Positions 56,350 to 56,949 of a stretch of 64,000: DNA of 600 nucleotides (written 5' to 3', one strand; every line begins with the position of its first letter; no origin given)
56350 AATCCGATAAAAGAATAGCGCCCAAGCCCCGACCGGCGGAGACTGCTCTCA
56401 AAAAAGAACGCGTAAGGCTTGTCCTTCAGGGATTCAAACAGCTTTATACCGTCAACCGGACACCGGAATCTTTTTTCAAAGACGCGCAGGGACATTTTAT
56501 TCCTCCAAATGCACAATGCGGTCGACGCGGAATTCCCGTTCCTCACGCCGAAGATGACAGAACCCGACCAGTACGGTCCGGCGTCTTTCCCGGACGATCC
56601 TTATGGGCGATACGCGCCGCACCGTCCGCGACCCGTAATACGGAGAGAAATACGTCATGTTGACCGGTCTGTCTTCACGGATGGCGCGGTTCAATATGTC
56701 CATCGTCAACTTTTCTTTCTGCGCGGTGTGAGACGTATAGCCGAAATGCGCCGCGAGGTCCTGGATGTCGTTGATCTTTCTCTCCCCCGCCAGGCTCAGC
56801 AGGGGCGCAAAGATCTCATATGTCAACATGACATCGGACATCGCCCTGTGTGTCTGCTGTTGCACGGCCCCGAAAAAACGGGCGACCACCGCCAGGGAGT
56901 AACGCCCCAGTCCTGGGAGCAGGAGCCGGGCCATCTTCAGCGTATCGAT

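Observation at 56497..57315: DnaQ-type 3'-5' exonuclease fused to a WYL domain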

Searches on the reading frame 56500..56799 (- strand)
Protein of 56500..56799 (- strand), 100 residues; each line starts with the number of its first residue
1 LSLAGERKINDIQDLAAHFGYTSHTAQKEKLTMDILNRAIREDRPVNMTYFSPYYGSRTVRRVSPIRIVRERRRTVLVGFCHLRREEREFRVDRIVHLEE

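Call 17: find_homologous_proteins(query=window:56500-56787:-, max_evalue=0.01)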
Query seq(96 aa): 3 candidates shared short words with the query, none scored E <= 0.01.

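Call 20: search_solved_structures(query=window:56500-56787:-, max_evalue=10, show_alignments=4)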
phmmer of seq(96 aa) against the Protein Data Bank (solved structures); distinct sequences matched with E-value up to 10: 10.
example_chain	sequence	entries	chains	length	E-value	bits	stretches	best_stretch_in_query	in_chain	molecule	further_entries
6sj9_A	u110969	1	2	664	4.9e-07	33.2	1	27-95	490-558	Proteasome accessory factor B/C (PafBC)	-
8bnv_A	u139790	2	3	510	1.4e-05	28.5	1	22-96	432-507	AAA family ATPase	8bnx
7p5x_AX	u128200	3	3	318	3.8e-05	27.2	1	30-93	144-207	PafC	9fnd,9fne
8bns_A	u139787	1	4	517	0.028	18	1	28-96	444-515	AAA ATPase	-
7p5x_AY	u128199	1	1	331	0.048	17.3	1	30-91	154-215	Transcriptional regulator-like protein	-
9fnd_X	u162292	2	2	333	0.048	17.3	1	30-91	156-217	Transcriptional regulator-like protein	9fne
7tb5_A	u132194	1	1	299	0.1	16.2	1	30-91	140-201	WYL domain-containing protein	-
4yxf_A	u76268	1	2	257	0.18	15.4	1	5-73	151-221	MupS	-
5ese_A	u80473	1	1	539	0.18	15.4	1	35-69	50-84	Lanosterol 14-alpha demethylase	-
5esf_A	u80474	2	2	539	0.91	13.2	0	35-69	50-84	Lanosterol 14-alpha demethylase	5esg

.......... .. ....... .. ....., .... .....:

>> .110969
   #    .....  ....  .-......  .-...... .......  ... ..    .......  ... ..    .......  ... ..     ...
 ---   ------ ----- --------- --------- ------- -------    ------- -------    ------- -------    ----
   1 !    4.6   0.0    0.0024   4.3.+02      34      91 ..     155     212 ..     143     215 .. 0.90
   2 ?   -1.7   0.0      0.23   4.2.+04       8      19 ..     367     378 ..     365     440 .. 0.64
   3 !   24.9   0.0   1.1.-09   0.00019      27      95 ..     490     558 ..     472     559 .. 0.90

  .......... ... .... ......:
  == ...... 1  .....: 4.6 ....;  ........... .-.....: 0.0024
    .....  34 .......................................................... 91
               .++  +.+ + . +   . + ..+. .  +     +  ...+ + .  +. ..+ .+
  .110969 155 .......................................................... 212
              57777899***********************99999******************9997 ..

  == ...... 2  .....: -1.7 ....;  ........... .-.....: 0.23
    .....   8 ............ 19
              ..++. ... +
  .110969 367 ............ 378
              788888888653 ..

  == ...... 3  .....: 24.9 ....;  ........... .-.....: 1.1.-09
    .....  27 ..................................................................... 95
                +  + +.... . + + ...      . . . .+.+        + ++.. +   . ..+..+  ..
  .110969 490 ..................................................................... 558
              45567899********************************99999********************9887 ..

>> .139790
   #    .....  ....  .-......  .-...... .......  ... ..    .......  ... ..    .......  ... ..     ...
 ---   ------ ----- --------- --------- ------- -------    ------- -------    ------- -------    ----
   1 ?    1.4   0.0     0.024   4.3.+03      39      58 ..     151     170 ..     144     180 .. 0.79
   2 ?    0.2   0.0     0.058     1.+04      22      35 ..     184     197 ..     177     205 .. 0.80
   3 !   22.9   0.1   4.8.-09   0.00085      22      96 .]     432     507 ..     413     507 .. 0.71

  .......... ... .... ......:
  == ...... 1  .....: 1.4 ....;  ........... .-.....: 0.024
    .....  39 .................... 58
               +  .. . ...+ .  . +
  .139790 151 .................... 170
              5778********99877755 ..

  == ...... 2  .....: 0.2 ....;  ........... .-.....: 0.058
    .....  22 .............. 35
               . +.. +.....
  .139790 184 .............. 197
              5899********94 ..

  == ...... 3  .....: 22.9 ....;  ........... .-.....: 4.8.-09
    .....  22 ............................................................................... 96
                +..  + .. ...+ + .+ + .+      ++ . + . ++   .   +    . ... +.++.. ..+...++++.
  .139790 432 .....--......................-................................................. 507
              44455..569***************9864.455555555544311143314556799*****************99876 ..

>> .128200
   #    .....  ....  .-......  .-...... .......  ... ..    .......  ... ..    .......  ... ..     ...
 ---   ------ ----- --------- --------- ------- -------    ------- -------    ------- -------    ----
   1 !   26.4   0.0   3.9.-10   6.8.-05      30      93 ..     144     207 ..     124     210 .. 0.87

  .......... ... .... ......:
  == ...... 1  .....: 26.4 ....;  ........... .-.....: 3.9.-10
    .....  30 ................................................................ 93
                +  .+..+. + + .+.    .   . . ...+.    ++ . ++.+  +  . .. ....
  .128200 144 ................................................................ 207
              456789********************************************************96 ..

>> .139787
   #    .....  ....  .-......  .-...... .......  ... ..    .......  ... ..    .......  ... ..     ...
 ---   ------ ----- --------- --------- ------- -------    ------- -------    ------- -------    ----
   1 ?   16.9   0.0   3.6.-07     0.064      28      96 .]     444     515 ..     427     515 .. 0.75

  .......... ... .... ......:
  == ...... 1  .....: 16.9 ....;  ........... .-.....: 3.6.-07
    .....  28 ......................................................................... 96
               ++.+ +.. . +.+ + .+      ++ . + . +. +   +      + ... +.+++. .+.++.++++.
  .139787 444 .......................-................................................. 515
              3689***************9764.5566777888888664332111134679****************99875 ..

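Call 46: search_protein_representatives(protein=window:56500-56799:-)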
Query: 100 residues. Proteins with E-value up to 0.001 (for the whole library): 487; up to 1e-10: 4; up to 1e-30: 0. The best 150 are listed.
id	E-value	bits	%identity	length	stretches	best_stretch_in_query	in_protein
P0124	1.2e-18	83.3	47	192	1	1-100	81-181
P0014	3.3e-12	62.6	38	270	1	2-98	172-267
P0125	7.8e-12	61.4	37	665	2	29-100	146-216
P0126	8.7e-11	58.1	38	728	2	36-98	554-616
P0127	9.2e-10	54.8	34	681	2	26-95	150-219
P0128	2.7e-09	53.3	34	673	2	21-95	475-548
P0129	2.9e-09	53.2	42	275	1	3-99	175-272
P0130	5.2e-09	52.4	36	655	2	37-98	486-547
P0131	6.5e-09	52.1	34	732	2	23-99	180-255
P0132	1.4e-08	51.0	35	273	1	3-99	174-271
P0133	2.4e-08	50.3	38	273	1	2-98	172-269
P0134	3.0e-08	49.9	42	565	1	28-96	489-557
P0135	4.5e-08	49.4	39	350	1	26-95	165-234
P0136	4.8e-08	49.3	48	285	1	33-99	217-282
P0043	5.3e-08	49.2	40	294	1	19-99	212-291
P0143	1.5e-07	47.7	38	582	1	16-100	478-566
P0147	2.1e-07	47.3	43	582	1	39-99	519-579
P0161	8.7e-07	45.3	41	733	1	20-98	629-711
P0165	1.3e-06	44.7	46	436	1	29-96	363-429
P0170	1.6e-06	44.4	43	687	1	32-96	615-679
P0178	2.3e-06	43.9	42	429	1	29-97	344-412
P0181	2.7e-06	43.7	40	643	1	9-96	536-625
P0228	1.0e-05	41.8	43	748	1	33-97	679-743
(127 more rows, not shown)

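Call 47: search_protein_families(library=pfam, proteins=[P0134, P0143, P0147, P0161, P0170, P0165, P0178, P0181, P0228, P0136], max_evalue=0.0001)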
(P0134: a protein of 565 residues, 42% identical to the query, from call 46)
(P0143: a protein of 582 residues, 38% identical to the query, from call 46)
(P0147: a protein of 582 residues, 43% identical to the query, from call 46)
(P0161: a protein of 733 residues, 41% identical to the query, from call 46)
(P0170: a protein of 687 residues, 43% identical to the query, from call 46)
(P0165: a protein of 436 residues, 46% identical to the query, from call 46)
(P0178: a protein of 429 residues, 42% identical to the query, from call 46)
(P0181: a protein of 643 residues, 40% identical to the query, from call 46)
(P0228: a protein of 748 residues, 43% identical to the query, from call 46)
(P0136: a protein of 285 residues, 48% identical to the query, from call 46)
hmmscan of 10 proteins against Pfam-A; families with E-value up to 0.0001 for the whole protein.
P0134 (565 aa): 2 families
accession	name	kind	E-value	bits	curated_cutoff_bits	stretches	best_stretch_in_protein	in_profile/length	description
PF13280.12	WYL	-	1.6e-20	73.3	21.8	1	493-560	2-69/70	WYL domain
PF13625.11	Helicase_C_3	-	1.2e-11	45.2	34.2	1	258-366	6-118/125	Helicase conserved C-terminal domain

P0143 (582 aa): 2 families
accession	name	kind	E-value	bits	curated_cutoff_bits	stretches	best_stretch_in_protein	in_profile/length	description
PF13280.12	WYL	-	5.9e-19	68.3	21.8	1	498-564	2-68/70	WYL domain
PF13625.11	Helicase_C_3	-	2.1e-07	31.4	34.2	1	272-358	33-122/125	Helicase conserved C-terminal domain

P0147 (582 aa): 2 families
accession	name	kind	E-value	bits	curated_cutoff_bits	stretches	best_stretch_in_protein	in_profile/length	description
PF13280.12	WYL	-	1.4e-17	63.8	21.8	1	513-579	3-69/70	WYL domain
PF13625.11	Helicase_C_3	-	2.6e-11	44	34.2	1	291-376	34-122/125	Helicase conserved C-terminal domain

P0161 (733 aa): 2 families
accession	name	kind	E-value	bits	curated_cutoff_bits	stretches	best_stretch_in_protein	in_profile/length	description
PF13280.12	WYL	-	8.4e-20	71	21.8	1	648-713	5-70/70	WYL domain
PF13625.11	Helicase_C_3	-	3.5e-06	27.5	34.2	1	442-524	38-123/125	Helicase conserved C-terminal domain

P0170 (687 aa): 1 family
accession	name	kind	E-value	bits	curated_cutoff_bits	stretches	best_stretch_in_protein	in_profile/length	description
PF13280.12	WYL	-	3e-21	75.6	21.8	1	616-682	3-69/70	WYL domain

P0165 (436 aa): 2 families
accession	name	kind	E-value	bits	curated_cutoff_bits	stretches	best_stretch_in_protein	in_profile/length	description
PF13280.12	WYL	-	5.5e-20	71.6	21.8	1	366-431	3-68/70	WYL domain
PF13625.11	Helicase_C_3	-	9.2e-11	42.3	34.2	1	124-243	1-121/125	Helicase conserved C-terminal domain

P0178 (429 aa): 1 family
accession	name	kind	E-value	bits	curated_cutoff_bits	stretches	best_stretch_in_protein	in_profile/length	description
PF13280.12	WYL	-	3e-17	62.8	21.8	1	347-412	2-67/70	WYL domain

P0181 (643 aa): 1 family
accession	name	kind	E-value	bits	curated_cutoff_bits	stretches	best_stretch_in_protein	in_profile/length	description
PF13280.12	WYL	-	4.7e-18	65.4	21.8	1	563-628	4-69/70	WYL domain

P0228 (748 aa): 2 families
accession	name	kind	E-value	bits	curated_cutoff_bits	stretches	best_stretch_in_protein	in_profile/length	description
PF13280.12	WYL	-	2.7e-20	72.6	21.8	1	678-743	2-67/70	WYL domain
PF13625.11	Helicase_C_3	-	2.4e-09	37.7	34.2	1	449-545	23-123/125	Helicase conserved C-terminal domain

P0136 (285 aa): 2 families
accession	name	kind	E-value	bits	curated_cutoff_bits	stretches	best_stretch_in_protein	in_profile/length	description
PF00929.31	RNase_T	-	9.7e-28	98.2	24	1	15-171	2-163/164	Exonuclease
PF13280.12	WYL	-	6.1e-17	61.8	21.8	1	220-282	6-69/70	WYL domain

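Call 50: predict_structure(alignment_id=A2)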
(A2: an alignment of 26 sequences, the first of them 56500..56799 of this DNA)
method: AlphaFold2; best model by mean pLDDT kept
length: 100 residues; sequences in the alignment: 26
mean_pLDDT: 89.6   pTM: 0.71
mean pLDDT of the five models: 89.6, 86.6, 86.5, 86.4, 85.9
residues with pLDDT >= 90: 64; 70-90: 28; 50-70: 8; < 50: 0
segments of 3 or more residues with pLDDT < 50: none
pLDDT, mean of each block of 10 residues (from residue 1): 77 73 76 97 98 90 98 96 98 94
secondary structure, 60 per line:
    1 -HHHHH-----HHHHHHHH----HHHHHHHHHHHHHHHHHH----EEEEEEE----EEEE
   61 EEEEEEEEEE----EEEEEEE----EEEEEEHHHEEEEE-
elements in order: H2-6 H12-19 H24-41 E46-52 E57-70 E75-81 E86-91 E95-99

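Call 55: fold_search(model_id=the predicted structure, library=pdb)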
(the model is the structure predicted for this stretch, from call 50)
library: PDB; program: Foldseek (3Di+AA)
matches with E <= 10: 696; with E <= 0.001: 19
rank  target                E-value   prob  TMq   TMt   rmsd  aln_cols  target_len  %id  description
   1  6sj9_A                1.2e-06  1.00  0.68  0.11   1.6        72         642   30  Proteasome accessory factor B/C (PafBC) of Arthrobacter aurescens (released 2019-10-16)
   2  6sj9_B                7.4e-06  1.00  0.67  0.11   1.6        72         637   30  Proteasome accessory factor B/C (PafBC) of Arthrobacter aurescens (released 2019-10-16)
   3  7qfz_G                4.1e-05  1.00  0.66  0.24   0.8        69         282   23  BrxR, a WYL-domain containing transcriptional regulator (released 2022-05-18)
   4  7t8k_B                8.5e-05  1.00  0.65  0.24   1.0        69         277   23  BrxR from Acinetobacter BREX type I phage restriction system bound to DNA (released 2022-05-18)
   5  7tb5                  9.0e-05  1.00  0.66  0.25   0.8        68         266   28  Structure of P. aeruginosa PA17 CapW (released 2022-01-19)
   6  9fnd_X                9.5e-05  1.00  0.64  0.21  15.0        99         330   27  Transcriptional activator PafBC bound to mycobacterial RNA polymerase (released 2025-02-12)
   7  7qfz_E                1.1e-04  1.00  0.65  0.23   0.9        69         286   23  BrxR, a WYL-domain containing transcriptional regulator (released 2022-05-18)
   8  7qfz_C                1.1e-04  1.00  0.65  0.23   0.9        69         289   23  BrxR, a WYL-domain containing transcriptional regulator (released 2022-05-18)
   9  7qfz_A                1.2e-04  1.00  0.65  0.23   0.9        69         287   23  BrxR, a WYL-domain containing transcriptional regulator (released 2022-05-18)
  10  9fnd_Y                1.2e-04  1.00  0.65  0.21   1.0        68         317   32  Transcriptional activator PafBC bound to mycobacterial RNA polymerase (released 2025-02-12)
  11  7qfz_D                1.4e-04  1.00  0.65  0.23   0.9        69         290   23  BrxR, a WYL-domain containing transcriptional regulator (released 2022-05-18)
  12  7qfz_H                2.1e-04  1.00  0.66  0.25   0.8        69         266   23  BrxR, a WYL-domain containing transcriptional regulator (released 2022-05-18)
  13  7qfz_B                2.1e-04  1.00  0.65  0.23   0.9        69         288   23  BrxR, a WYL-domain containing transcriptional regulator (released 2022-05-18)
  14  7t8l_A                2.2e-04  1.00  0.63  0.23   0.9        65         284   25  BrxR from Acinetobacter BREX type I phage restriction system (released 2022-05-18)
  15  7t8k_A                2.3e-04  1.00  0.63  0.23   0.9        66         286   24  BrxR from Acinetobacter BREX type I phage restriction system bound to DNA (released 2022-05-18)
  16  9c5g_A                2.8e-04  1.00  0.63  0.23   1.3        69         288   23  Structure of R. leguminosarum CapW bound to single-stranded DNA (released 2024-10-30)
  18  7tzv_A                7.2e-04  1.00  0.60  0.32   2.0        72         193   22  Structure of DriD C-domain bound to 9mer ssDNA (released 2022-06-01)
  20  9c5g_B                1.4e-03  1.00  0.63  0.22   1.4        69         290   23  Structure of R. leguminosarum CapW bound to single-stranded DNA (released 2024-10-30)
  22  7tzv_M                2.1e-03  1.00  0.59  0.32   2.1        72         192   22  Structure of DriD C-domain bound to 9mer ssDNA (released 2022-06-01)
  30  6oaw_A                2.4e-02  1.00  0.63  0.18   2.2        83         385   17  Crystal structure of a CRISPR Cas-related protein (released 2019-04-10)
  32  6oaw_B                3.2e-02  1.00  0.64  0.17   1.8        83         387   16  Crystal structure of a CRISPR Cas-related protein (released 2019-04-10)
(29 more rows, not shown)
